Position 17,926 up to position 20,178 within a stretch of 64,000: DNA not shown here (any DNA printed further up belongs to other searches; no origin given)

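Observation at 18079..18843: Alanine racemase carrying a ~255-aa C-terminal domain I cannot assign to any family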

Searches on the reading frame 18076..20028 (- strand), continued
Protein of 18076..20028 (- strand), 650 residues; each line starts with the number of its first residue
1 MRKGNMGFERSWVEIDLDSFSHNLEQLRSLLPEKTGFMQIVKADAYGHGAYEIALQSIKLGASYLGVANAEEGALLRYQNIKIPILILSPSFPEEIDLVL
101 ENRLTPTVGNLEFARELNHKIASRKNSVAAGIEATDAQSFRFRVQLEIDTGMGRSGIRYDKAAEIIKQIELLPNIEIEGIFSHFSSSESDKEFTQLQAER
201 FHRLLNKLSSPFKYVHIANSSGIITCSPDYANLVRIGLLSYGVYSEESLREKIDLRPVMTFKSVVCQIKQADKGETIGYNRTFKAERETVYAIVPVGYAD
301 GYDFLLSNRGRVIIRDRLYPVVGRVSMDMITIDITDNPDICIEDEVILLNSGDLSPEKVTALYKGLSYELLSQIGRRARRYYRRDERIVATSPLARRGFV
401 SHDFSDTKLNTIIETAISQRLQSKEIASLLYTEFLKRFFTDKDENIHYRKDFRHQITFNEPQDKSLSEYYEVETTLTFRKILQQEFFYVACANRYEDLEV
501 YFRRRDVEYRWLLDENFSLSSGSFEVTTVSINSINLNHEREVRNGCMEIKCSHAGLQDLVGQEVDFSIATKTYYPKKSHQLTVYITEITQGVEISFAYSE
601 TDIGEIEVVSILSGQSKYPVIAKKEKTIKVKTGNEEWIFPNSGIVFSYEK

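Call 46: list_cluster_members(proteins=[P0135, P0024, P0025, P0029, P0026, P0233])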
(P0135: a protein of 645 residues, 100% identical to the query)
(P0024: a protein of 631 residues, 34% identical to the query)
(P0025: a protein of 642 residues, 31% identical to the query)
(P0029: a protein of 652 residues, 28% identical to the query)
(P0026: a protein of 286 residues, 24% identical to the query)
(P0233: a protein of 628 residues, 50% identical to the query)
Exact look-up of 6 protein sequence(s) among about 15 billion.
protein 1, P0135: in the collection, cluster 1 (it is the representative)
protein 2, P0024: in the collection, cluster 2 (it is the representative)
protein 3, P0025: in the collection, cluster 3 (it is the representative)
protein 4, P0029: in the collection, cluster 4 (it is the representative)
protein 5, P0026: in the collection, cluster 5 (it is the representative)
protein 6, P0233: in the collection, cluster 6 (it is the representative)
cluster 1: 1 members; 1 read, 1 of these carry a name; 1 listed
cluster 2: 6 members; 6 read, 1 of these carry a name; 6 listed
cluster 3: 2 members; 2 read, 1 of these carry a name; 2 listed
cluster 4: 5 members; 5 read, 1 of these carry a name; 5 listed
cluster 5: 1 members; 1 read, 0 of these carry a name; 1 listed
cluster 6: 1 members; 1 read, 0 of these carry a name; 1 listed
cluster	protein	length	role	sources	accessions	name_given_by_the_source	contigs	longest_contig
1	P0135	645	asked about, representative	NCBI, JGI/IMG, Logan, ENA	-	alanine racemase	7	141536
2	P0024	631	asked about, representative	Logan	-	-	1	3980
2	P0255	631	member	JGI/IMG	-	alanine racemase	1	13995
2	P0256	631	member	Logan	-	-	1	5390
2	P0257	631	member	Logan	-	-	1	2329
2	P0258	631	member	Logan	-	-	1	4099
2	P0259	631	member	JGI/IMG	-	-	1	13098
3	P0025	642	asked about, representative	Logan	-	-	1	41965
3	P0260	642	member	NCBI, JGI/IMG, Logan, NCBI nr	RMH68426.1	MAG: alanine racemase [Gemmatimonadetes bacterium] | MAG: alanine racemase [Gemmatimonadota bacterium]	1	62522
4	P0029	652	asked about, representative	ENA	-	-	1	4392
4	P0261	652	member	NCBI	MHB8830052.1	MAG: alanine racemase [Syntrophales bacterium]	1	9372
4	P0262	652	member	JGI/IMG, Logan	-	-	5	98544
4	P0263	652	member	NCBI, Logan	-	-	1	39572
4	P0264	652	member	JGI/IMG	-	-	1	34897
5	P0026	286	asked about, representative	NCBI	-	-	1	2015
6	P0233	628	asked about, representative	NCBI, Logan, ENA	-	-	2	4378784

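Call 57: predict_structure(alignment_id=A4)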
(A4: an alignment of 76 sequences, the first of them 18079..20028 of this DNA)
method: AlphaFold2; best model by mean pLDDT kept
length: 650 residues; sequences in the alignment: 76
mean_pLDDT: 83.3   pTM: 0.61
mean pLDDT of the five models: 83.3, 82.3, 81.2, 80.8, 78.9
residues with pLDDT >= 90: 326; 70-90: 223; 50-70: 33; < 50: 68
segments of 3 or more residues with pLDDT < 50: 1-6, 131-138, 394-444
pLDDT, mean of each block of 10 residues (from residue 1): 50 91 94 90 59 93 93 84 92 91 94 96 74 47 95 91 96 95 84 91 91 85 82 90 88 91 94 89 92 79 65 93 81 93 92 87 81 74 88 49 39 35 37 47 63 96 91 97 95 91 90 90 93 96 94 96 97 91 90 92 83 68 92 85 85
secondary structure, 60 per line:
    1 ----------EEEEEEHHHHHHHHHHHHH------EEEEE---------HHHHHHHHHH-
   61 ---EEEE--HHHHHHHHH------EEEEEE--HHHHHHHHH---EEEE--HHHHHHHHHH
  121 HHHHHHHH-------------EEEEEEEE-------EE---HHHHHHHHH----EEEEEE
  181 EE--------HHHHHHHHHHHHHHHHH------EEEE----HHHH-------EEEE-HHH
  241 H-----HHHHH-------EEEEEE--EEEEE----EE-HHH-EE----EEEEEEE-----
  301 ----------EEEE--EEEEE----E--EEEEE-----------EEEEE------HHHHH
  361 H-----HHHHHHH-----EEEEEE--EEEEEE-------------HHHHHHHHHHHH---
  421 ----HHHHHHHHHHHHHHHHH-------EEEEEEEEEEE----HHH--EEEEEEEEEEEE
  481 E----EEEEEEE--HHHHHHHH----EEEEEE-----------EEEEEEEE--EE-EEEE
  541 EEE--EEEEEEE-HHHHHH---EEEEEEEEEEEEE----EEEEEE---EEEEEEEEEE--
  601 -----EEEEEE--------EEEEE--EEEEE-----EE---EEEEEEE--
elements in order: E11-16 H17-29 E36-40 H50-59 E64-67 H70-78 E85-90 H93-101 E105-108 H111-128 E142-149 H162-170 E175-182 H191-207 E214-217 H222-225 E233-236 H238-241 H247-251 E259-264 E267-271 E289-295 E311-314 E317-321 E329-333 E345-349 H356-361 H367-373 E379-384 E387-392 H406-417 H425-441 E449-459 E469-481 E486-492 H495-502 E507-512 E524-531 E537-543 E546-552 H554-559 E563-575 E580-585 E589-598 E606-611 E620-624 E627-631 E642-648
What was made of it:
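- On Alanine racemase (fold-type III PLP enzyme, TIGR00492 / PF01168+PF00842): Only a monomer model was available (call 57).
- The monomer full-length model does not dock the module on Alr (pTM 0.61, linker pLDDT <50, call 57), so there is no structural support for any particular interface.
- Tried and rejected: Docking of the module onto the Alr body: the full-length monomer AF2 model gave pTM 0.61 and the linker stayed below pLDDT 50 (call 57), so no interface can be claimed.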

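Call 67: find_encoding_contigs(protein=P0262, flank=6000, max_places=2)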
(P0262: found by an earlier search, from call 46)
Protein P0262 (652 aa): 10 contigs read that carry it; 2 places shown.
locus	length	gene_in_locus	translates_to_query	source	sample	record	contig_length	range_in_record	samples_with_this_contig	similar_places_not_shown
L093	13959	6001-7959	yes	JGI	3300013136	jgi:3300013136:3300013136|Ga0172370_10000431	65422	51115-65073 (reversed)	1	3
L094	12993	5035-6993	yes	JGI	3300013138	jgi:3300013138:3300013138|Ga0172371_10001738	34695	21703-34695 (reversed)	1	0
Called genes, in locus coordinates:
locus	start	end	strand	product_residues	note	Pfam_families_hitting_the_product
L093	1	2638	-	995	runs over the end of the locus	?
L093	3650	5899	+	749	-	PF05226:CHASE2, PF00211:Guanylate_cyc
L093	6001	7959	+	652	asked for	PF01168:Ala_racemase_N, PF00842:Ala_racemase_C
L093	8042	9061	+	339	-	PF01820:Dala_Dala_lig_N, PF07478:Dala_Dala_lig_C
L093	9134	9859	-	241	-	PF00106:adh_short, PF08659:KR, PF13561:adh_short_C2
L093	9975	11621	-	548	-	PF04055:Radical_SAM (weak)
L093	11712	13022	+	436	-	PF07690:MFS_1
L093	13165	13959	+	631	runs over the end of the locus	PF17297:PEPCK_N, PF00821:PEPCK_GTP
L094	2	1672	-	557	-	?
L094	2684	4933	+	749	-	PF05226:CHASE2, PF00211:Guanylate_cyc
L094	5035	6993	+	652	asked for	PF01168:Ala_racemase_N, PF00842:Ala_racemase_C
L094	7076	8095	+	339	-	PF01820:Dala_Dala_lig_N, PF07478:Dala_Dala_lig_C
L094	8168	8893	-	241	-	PF00106:adh_short, PF08659:KR, PF13561:adh_short_C2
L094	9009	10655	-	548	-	PF04055:Radical_SAM (weak)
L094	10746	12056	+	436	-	PF07690:MFS_1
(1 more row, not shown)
